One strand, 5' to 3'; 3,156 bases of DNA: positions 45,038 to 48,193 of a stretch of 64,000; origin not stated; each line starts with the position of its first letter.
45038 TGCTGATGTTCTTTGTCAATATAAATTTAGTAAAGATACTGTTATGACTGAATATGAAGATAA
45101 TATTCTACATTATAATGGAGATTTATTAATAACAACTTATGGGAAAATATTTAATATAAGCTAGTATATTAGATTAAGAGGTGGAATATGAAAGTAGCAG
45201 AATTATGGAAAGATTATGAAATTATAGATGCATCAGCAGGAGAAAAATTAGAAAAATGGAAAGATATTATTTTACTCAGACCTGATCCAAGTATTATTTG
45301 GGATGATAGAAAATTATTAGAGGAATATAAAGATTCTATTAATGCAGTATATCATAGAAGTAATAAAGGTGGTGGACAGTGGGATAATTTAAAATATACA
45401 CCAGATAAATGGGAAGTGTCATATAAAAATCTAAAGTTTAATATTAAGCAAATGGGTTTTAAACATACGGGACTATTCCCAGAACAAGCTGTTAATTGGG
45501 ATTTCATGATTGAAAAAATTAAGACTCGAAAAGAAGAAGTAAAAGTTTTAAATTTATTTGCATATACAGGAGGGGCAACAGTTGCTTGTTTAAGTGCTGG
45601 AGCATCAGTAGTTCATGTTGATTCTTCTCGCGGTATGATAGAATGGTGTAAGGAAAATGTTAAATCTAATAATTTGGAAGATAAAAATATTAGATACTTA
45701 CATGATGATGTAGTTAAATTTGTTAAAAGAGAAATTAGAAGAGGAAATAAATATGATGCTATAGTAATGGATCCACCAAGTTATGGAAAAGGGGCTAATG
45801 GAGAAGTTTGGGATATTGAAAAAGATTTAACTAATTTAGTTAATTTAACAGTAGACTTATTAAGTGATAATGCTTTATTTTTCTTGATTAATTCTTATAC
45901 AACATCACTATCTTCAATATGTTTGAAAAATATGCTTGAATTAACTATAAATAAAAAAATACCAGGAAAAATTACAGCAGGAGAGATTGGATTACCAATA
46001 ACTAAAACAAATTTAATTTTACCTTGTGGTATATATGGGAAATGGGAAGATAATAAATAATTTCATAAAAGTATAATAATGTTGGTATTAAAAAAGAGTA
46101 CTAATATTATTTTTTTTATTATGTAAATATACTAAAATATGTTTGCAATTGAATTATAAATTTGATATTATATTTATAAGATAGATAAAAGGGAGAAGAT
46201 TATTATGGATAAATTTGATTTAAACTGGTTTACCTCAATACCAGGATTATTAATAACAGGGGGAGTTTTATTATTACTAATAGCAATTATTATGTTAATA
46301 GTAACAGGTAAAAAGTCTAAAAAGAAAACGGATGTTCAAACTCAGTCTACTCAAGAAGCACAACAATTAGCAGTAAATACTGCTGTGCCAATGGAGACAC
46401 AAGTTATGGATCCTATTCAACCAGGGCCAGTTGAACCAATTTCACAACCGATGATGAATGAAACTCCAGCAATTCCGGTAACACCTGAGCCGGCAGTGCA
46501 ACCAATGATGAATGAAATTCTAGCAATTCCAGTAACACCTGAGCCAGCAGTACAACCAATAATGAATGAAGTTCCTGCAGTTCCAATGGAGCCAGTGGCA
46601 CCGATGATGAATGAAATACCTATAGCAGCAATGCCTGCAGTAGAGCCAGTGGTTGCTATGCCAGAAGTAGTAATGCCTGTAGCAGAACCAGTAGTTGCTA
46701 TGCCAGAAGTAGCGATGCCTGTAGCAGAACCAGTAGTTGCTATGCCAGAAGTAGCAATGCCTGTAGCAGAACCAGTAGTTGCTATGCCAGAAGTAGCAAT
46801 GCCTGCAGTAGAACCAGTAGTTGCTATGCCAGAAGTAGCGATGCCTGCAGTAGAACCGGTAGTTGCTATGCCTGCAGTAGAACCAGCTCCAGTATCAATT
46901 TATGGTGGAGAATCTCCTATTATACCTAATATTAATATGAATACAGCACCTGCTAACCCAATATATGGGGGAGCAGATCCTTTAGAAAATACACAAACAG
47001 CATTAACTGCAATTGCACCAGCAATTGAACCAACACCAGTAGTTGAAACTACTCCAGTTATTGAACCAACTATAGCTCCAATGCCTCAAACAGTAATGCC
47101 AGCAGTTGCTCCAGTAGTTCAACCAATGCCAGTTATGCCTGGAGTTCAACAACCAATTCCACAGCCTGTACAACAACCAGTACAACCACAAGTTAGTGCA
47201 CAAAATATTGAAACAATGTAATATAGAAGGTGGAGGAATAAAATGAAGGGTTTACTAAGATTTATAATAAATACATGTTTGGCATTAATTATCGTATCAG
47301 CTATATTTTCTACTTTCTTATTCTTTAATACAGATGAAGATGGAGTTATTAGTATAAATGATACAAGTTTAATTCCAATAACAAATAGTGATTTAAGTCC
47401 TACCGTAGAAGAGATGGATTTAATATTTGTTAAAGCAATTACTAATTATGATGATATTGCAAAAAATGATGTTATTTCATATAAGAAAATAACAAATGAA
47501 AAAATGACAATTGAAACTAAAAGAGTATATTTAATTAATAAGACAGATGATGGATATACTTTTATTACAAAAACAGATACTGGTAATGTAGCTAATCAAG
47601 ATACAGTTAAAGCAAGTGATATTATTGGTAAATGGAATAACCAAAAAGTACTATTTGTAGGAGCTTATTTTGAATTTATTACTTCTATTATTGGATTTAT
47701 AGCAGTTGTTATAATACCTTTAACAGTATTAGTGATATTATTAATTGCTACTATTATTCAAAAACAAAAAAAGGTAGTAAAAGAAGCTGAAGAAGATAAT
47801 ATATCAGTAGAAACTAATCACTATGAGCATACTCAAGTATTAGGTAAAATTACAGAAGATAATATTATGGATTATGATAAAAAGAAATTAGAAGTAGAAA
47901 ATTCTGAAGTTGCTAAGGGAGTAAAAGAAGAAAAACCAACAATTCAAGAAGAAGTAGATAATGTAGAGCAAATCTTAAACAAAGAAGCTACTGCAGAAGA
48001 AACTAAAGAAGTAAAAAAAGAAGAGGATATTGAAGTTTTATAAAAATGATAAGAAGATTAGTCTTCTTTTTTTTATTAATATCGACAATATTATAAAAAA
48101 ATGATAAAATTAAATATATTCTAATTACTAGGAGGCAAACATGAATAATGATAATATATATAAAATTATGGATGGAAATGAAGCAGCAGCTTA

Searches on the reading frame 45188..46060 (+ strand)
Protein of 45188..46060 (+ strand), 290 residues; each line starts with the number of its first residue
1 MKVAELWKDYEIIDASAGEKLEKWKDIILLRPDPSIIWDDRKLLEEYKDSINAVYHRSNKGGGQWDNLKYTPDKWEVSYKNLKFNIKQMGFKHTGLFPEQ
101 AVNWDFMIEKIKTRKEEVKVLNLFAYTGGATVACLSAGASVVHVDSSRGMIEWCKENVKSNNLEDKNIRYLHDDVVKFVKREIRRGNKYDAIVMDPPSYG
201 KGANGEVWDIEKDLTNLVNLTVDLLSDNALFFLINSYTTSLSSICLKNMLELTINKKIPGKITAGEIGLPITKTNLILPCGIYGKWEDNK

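Call 57: find_related_loci(query=window:45188-46060:+, collection=metagenome_contigs, flank=8000)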
Query window:45188-46060:+ (290 aa) in metagenome_contigs; peptide patterns used: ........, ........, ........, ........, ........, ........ (x = any residue, [..] = any of these).
600 stretches matched a pattern (row limit reached: there are more); 539 encode a relative of the query (tblastn E <= 1e-3); the best 80 are kept; 80 distinct loci.
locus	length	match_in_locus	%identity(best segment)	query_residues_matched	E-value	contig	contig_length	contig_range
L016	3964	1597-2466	73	1-290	2e-148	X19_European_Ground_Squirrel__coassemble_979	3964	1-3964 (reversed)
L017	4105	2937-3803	70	1-289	2e-147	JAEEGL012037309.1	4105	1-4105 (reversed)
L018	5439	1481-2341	71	1-287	8e-144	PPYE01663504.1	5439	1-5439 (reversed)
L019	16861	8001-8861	71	1-287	8e-143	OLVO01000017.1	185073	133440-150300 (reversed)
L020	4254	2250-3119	73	1-290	1e-145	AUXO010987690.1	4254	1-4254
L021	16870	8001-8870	69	1-290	1e-142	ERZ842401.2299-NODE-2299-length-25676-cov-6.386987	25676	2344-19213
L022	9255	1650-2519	69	1-290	2e-142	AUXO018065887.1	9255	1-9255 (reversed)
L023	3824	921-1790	69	1-290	1e-146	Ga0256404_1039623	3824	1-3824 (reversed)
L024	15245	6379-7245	70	1-289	2e-142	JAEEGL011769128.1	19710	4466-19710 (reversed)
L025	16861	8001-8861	73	1-287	9e-142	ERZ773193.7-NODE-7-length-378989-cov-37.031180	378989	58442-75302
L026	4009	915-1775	73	1-287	3e-145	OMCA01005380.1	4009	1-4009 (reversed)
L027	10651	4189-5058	70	1-290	6e-142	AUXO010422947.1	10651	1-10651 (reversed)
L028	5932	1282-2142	71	1-287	5e-142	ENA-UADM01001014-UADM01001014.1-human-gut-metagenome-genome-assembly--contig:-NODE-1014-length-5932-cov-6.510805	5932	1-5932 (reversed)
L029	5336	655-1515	73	1-287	2e-142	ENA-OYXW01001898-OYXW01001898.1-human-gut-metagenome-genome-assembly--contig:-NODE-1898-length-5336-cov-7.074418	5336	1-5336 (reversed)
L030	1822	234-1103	70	1-290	3e-152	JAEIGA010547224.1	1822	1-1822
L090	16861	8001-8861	71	1-287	4e-142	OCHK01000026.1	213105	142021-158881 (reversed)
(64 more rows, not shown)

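Call 62: search_protein_families(library=ncbifam, proteins=[L019:2159-2719:+, L019:10877-11395:+, L027:710-1297:+, L021:4883-5476:+, L019:2733-3944:+], max_evalue=0.1)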
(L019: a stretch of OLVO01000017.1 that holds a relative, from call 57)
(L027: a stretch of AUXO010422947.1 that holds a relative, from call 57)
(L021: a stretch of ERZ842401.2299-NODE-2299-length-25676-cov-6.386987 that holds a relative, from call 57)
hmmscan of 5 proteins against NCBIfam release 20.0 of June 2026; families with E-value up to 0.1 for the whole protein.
L019:2159-2719:+ (186 aa): 3 families
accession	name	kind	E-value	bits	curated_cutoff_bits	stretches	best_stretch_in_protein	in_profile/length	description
TIGR02228.1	sigpep_I_arch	equivalog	1.2e-23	83.7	51.85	1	15-171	7-155/158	signal peptidase I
NF046067.1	SigPepSipWBacil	equivalog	2.7e-23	82.5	190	1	10-183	3-176/189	signal peptidase I SipW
TIGR02227.1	sigpep_I_bact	equivalog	0.00036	20.5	47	1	38-85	13-62/162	signal peptidase I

L019:10877-11395:+ (172 aa): 2 families
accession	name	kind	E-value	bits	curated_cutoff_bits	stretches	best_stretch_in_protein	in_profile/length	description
NF046067.1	SigPepSipWBacil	equivalog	1.5e-08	34.4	190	1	5-158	6-160/189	signal peptidase I SipW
TIGR02228.1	sigpep_I_arch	equivalog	1.1e-07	31.9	51.85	1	4-157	5-152/158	signal peptidase I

L027:710-1297:+ (195 aa): 2 families
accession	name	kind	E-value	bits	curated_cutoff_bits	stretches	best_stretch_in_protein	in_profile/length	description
NF046067.1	SigPepSipWBacil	equivalog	4.2e-07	29.7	190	1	14-185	11-183/189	signal peptidase I SipW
TIGR02228.1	sigpep_I_arch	equivalog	0.00036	20.4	51.85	1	17-161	7-155/158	signal peptidase I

L021:4883-5476:+ (197 aa): 3 families
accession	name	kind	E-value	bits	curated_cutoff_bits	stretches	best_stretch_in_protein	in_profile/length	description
TIGR02228.1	sigpep_I_arch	equivalog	2.5e-13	50.2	51.85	1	11-169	5-156/158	signal peptidase I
NF046067.1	SigPepSipWBacil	equivalog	2e-08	34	190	1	11-176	10-170/189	signal peptidase I SipW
NF000154.1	macrolide_MefEN2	exception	0.0046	16.3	800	1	122-187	126-192/401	macrolide efflux MFS transporter Mef(En2)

L019:2733-3944:+ (403 aa): 0 families

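Call 63: search_protein_families(library=pfam, proteins=[L019:2733-3944:+, L019:2159-2719:+, L019:10877-11395:+, L019:9504-10835:+], max_evalue=0.1)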
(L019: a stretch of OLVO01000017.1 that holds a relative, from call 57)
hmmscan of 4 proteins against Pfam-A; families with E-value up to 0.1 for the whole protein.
L019:2733-3944:+ (403 aa): 0 families

L019:2159-2719:+ (186 aa): 2 families
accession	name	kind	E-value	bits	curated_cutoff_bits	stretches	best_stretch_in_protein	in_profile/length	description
PF17880.6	Yos9_DD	-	0.02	15.5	30.5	1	66-113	67-114/128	Yos9 dimerzation domain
PF10502.14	Peptidase_S26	-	0.097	13.1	22.9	0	24-79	7-59/168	Signal peptidase, peptidase S26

L019:10877-11395:+ (172 aa): 2 families
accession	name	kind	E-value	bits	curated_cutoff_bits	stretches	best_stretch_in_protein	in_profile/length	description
PF01845.23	CcdB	-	0.00024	21.7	28.6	1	39-114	17-93/101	CcdB protein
PF00717.28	Peptidase_S24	-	0.092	12.9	23.3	0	35-86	32-81/116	Peptidase S24-like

L019:9504-10835:+ (443 aa): 3 families
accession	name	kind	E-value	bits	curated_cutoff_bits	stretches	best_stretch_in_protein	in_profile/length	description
PF21827.1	New_glue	-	0.015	15.5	31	1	58-100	6-50/94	New glue protein family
PF01914.23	MarC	-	0.015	15.2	23.9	1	46-86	67-107/203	MarC family integral membrane protein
PF15345.11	TMEM51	-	0.016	15.5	25.5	1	48-163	63-165/237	Transmembrane protein 51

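Call 67: search_protein_families(library=ncbifam, proteins=[L019:2733-3944:+], max_evalue=10)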
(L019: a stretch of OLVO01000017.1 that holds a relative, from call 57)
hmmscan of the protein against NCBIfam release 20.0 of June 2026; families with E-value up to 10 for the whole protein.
L019:2733-3944:+ (403 aa): 0 families

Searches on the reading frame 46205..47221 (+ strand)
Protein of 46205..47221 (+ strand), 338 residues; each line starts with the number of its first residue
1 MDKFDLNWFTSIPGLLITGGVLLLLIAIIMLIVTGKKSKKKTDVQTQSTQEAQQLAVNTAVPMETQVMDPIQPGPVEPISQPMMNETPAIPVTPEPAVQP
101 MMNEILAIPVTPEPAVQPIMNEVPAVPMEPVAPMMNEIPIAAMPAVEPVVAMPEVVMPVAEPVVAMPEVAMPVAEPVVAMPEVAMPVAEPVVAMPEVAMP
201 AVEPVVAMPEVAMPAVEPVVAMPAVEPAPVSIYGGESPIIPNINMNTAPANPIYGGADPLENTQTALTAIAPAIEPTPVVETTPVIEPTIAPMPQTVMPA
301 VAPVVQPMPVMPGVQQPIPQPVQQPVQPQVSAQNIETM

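Call 7: search_protein_families(library=pfam, proteins=[window:46205-47221:+], max_evalue=1)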
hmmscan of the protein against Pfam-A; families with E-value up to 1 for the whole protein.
window:46205-47221:+ (338 aa): 3 families
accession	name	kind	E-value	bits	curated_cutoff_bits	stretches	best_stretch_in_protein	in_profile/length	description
PF01914.23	MarC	-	0.00048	20.1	23.9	1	11-63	68-120/203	MarC family integral membrane protein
PF14575.11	EphA2_TM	-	0.026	15.6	28.9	1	16-55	4-42/74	Ephrin type-A receptor 2 transmembrane domain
PF03918.19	CcmH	-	0.22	11.2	25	1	15-55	98-139/143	Cytochrome C biogenesis protein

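Call 31: search_protein_families(library=ncbifam, proteins=[window:46205-47221:+], max_evalue=10)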
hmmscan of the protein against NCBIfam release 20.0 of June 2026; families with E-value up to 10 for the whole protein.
window:46205-47221:+ (338 aa): 7 families
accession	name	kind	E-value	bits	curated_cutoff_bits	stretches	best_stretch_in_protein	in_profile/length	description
NF008228.0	PRK10995.1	equivalog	0.0012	18.1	162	1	10-60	71-120/223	MarC family NAAT transporter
NF006283.1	PRK08455.1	equivalog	0.0044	16.7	187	1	21-85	29-95/182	flagellar basal body-associated protein FliL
TIGR00427.1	TIGR00427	subfamily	0.0065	16.2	99.2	1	11-63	71-122/201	NAAT family transporter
NF008320.0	PRK11111.1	equivalog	0.016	14.5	216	1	10-65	74-125/215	YchE family NAAT transporter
TIGR03717.1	R_switched_YjbE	subfamily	0.032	14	134.8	1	8-51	56-99/176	YjbE family putative metal transport protein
NF033747.1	class_E_sortase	subfamily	0.11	12.3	160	1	14-66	6-58/211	class E sortase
NF041738.1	GG_III-CTERM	domain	1.5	8.8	22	1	17-40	4-27/28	GGIII-like transmembrane region-containing protein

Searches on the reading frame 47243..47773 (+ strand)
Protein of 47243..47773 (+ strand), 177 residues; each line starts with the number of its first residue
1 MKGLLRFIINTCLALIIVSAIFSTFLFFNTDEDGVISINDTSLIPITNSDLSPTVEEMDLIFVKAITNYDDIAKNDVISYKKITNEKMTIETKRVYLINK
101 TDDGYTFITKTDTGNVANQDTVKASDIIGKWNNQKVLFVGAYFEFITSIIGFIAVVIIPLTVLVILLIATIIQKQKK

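Call 34: search_dna_similar(query=window:47243-47773:+, collection=plasmids, mode=protein, max_evalue=0.001, max_rows=15)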
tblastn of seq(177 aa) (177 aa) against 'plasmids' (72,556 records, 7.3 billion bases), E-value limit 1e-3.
No match.

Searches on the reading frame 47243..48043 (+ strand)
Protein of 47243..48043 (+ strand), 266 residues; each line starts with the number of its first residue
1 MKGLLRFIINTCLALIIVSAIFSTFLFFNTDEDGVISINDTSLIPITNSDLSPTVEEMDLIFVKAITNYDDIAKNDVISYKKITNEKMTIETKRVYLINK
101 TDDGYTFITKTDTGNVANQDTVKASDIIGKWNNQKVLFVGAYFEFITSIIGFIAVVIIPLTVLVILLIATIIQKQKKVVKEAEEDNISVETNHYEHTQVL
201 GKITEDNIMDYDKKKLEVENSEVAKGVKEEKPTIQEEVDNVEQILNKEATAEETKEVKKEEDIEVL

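Call 7: search_protein_families(library=pfam, proteins=[window:47243-48043:+], max_evalue=1)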
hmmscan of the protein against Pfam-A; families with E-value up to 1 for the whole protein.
window:47243-48043:+ (266 aa): 4 families
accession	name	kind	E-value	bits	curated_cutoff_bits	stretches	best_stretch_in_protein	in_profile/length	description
PF20731.2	RE_NgoFVII_C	-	0.026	15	23.8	1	83-132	52-100/131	NgoFVII C-terminal B3-like DNA-binding domain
PF19019.6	Phlebo_G2_C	-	0.054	13.6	25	1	128-176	116-164/171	Phlebovirus glycoprotein G2 C-terminal domain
PF13499.12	EF-hand_7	-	0.079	13.8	30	1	20-81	3-60/67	EF-hand domain pair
PF15807.10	MAP17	-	0.51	10.8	29.6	0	150-239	33-118/122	Membrane-associated protein 117 kDa, PDZK1-interacting protein 1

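Call 31: search_protein_families(library=ncbifam, proteins=[window:47243-48043:+], max_evalue=10)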
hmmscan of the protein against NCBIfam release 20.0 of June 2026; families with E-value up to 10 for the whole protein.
window:47243-48043:+ (266 aa): 4 families
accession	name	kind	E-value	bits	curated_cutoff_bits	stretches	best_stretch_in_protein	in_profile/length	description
TIGR02228.1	sigpep_I_arch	equivalog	1.4e-15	57.5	51.85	1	8-170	6-157/158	signal peptidase I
NF046067.1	SigPepSipWBacil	equivalog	1.7e-13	50.6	190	1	8-186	4-180/189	signal peptidase I SipW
NF038305.1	HpsJ_fam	subfamily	0.0066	16.4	60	1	145-255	81-191/234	HpsJ family protein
NF047537.1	YonT_type_I_tox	equivalog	0.46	10.7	45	1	150-182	5-36/59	type I TA system toxin YonT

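Call 32: search_solved_structures(query=window:47243-48043:+, max_evalue=10, show_alignments=3)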
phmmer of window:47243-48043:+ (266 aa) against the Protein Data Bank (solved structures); distinct sequences matched with E-value up to 10: 4.
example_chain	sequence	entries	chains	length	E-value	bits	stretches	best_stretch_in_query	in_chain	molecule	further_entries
5but_A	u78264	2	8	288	0.046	16.8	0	177-213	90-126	Ktr system potassium uptake protein A,Ktr system potassium uptake protein A | Ktr system potassium uptake protein A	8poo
7s5f_B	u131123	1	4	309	0.07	16.2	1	30-93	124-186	Manose-6-phosphate reductase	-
7bc4_A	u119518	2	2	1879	0.94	12.5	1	187-258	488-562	Fatty acid synthase subunit alpha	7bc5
6tj5_A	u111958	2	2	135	1.2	12.2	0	23-61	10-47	Calmodulin, putative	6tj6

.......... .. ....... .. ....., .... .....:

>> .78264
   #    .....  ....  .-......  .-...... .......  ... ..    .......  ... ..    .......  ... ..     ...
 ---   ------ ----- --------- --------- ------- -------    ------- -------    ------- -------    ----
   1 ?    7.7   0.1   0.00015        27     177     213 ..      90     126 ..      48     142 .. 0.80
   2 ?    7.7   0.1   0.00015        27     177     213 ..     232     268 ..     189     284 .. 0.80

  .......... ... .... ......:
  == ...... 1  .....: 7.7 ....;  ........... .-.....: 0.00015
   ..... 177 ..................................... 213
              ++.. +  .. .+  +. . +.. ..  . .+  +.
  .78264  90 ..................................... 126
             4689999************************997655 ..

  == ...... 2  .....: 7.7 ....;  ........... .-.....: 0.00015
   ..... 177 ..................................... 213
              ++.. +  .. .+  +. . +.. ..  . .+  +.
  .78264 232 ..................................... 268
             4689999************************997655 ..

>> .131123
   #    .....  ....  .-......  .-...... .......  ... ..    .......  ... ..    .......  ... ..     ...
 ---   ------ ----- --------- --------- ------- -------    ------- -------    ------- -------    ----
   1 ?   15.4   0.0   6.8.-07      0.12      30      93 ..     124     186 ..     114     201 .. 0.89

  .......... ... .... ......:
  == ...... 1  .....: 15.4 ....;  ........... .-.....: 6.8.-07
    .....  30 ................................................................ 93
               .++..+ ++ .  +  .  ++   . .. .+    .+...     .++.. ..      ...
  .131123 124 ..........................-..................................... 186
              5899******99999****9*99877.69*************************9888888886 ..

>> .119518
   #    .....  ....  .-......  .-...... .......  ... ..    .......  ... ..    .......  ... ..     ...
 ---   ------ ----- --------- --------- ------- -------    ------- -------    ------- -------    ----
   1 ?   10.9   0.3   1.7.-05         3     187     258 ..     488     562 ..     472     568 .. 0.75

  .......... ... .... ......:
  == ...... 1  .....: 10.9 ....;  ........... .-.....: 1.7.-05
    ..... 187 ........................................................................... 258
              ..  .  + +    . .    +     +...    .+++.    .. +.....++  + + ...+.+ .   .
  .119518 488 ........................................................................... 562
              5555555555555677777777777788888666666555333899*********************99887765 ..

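Call 53: find_related_loci(query=window:47243-48043:+, collection=metagenome_contigs, flank=6000)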
Query window:47243-48043:+ (266 aa) in metagenome_contigs; peptide patterns used: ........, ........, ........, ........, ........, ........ (x = any residue, [..] = any of these).
350 stretches matched a pattern, but none encodes a relative of the query by tblastn (E <= 1e-3).
